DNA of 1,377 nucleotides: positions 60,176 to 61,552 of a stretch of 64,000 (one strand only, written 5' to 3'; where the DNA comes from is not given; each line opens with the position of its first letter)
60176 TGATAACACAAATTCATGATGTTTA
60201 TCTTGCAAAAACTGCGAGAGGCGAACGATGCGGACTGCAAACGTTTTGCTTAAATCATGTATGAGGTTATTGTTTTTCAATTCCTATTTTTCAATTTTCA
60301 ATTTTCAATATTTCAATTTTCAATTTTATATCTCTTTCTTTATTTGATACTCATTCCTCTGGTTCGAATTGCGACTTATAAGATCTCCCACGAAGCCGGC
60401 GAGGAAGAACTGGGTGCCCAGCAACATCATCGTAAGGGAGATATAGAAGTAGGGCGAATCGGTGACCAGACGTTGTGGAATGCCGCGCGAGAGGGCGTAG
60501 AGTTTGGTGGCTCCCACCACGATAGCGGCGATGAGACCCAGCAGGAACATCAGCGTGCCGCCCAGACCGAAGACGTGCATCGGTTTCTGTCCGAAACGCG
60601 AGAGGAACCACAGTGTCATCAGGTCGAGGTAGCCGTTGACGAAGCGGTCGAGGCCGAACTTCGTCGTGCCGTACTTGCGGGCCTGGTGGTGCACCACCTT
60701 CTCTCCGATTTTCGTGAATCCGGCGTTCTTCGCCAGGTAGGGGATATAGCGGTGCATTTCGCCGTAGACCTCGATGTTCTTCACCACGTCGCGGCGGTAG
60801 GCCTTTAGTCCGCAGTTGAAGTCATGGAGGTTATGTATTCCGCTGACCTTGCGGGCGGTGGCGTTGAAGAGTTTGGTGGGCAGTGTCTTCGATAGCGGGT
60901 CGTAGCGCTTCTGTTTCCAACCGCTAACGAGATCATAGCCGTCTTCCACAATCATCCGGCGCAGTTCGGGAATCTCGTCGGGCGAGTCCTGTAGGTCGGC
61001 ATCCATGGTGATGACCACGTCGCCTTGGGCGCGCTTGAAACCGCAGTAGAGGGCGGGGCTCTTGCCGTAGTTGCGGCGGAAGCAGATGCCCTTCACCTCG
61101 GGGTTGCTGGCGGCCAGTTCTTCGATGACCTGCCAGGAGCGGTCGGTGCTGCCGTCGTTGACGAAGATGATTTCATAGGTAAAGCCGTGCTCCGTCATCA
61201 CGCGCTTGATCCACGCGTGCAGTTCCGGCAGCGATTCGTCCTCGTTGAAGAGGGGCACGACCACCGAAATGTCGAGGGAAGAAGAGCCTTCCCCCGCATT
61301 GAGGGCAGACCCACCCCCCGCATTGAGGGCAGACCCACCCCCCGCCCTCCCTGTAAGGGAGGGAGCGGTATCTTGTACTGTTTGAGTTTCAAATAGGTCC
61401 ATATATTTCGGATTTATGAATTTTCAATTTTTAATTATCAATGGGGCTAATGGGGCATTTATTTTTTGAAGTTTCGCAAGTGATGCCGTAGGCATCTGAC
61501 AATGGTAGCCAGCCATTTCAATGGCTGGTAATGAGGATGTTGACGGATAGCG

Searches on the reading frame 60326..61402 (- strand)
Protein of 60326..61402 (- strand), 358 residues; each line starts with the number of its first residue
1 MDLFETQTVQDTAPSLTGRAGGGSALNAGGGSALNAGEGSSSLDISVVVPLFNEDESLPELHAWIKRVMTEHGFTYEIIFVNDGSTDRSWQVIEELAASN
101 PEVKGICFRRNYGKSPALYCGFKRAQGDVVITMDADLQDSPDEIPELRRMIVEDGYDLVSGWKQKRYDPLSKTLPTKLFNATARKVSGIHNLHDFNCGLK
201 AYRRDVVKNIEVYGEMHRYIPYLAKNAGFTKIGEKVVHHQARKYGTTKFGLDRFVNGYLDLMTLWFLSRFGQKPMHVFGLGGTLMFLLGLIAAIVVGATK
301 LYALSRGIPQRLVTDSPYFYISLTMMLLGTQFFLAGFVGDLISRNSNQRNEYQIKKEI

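Call 25: search_protein_families(library=pfam, proteins=[window:60326-61402:-])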
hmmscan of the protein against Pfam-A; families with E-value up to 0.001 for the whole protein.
window:60326-61402:- (358 aa): 3 families
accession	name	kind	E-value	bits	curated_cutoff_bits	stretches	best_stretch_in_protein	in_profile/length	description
PF00535.33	Glycos_transf_2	-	9.6e-33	113.9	23.3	1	46-209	1-166/168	Glycosyl transferase family 2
PF10111.15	Glyco_tranf_2_2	-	1.6e-06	28.3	27.3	1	46-149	1-104/276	Glycosyltransferase like family 2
PF13641.12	Glyco_tranf_2_3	-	6.7e-05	23.4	27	1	45-161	3-121/230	Glycosyltransferase like family 2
